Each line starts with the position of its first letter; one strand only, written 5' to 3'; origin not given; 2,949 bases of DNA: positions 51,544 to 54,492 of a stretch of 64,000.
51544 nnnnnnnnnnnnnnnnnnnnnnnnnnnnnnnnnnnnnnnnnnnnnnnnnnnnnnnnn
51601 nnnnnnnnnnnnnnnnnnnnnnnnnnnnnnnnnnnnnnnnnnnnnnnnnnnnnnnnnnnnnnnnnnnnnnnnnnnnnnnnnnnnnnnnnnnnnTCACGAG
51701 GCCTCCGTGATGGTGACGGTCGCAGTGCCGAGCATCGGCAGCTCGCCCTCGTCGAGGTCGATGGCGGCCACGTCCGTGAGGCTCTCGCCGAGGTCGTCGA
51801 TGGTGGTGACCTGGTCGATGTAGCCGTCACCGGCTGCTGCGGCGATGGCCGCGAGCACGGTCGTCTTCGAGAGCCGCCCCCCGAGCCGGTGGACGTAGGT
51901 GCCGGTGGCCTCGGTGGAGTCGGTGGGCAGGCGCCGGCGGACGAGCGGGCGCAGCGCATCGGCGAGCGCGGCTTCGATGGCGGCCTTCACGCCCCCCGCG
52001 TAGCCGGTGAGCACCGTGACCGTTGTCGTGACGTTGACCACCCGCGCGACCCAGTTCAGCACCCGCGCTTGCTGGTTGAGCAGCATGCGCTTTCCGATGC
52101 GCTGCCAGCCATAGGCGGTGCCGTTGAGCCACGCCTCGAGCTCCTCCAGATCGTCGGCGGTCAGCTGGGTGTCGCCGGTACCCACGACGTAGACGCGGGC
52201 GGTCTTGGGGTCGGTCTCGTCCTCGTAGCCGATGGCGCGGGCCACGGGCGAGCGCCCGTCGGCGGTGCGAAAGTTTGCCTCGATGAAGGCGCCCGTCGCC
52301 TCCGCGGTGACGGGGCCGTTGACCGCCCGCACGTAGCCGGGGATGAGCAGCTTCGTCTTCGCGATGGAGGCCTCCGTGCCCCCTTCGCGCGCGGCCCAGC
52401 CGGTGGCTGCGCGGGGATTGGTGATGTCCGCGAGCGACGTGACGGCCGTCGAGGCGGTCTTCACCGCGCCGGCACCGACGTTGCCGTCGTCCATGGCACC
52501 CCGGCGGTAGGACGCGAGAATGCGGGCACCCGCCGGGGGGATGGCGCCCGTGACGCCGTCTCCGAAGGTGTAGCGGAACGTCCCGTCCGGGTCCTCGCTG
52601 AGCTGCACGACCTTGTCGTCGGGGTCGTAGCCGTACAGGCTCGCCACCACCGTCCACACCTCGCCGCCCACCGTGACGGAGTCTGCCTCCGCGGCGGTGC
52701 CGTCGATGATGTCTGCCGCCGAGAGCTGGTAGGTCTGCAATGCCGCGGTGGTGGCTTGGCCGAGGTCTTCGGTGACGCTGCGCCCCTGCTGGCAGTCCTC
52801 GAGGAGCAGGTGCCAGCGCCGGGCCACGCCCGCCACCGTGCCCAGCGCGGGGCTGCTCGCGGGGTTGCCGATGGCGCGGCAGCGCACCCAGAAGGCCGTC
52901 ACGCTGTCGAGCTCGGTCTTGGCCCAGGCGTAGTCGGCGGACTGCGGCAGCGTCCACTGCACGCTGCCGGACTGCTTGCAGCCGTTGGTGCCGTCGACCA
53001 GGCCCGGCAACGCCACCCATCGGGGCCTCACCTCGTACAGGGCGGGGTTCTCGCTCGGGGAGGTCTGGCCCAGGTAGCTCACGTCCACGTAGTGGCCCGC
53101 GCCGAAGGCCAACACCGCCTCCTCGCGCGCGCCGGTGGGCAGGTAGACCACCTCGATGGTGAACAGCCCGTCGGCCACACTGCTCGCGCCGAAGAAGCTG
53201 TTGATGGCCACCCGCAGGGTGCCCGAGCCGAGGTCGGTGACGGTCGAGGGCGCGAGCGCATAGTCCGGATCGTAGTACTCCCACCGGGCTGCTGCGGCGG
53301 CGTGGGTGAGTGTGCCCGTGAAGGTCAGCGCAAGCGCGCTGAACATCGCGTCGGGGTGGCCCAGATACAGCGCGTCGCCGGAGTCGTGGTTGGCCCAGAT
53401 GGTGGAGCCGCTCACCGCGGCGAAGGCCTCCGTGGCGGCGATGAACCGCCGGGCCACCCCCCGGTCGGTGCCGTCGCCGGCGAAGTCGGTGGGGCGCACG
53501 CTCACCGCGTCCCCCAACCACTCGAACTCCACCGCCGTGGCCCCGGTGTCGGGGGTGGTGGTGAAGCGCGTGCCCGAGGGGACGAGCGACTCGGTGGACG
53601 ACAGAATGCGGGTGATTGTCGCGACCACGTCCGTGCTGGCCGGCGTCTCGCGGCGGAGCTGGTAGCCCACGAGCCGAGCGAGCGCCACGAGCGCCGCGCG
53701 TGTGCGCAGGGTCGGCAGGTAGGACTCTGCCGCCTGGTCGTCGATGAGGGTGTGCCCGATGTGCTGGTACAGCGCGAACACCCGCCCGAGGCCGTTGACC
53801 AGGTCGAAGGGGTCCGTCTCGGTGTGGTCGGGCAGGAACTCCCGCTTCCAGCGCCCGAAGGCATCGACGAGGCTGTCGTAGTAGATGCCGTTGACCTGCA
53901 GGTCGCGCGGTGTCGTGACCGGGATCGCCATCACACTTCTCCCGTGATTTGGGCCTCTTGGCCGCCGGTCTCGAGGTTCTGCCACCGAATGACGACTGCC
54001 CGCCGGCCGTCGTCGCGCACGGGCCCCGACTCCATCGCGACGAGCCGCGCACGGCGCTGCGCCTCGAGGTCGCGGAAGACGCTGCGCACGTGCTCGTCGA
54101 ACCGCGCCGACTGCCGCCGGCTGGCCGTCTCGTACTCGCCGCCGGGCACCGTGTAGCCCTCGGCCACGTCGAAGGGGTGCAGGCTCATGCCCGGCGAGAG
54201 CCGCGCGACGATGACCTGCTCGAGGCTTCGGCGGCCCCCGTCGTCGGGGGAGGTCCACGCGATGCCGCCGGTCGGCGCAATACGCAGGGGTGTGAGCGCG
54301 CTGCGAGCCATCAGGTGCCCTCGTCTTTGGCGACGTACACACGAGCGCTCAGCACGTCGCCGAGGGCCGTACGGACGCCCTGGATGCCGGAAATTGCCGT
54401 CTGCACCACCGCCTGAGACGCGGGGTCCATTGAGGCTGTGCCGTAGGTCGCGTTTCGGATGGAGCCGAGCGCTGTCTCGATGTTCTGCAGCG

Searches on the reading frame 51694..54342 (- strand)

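Call 21: search_protein_families(library=phrogs, proteins=[window:51694-54342:-], max_evalue=0.001)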
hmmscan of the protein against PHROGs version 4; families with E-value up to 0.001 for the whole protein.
window:51694-54342:- (882 aa): 1 family
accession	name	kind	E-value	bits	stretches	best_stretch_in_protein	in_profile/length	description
phrog_219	-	tail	4.9e-15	56.1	1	519-721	154-353/598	baseplate wedge subunit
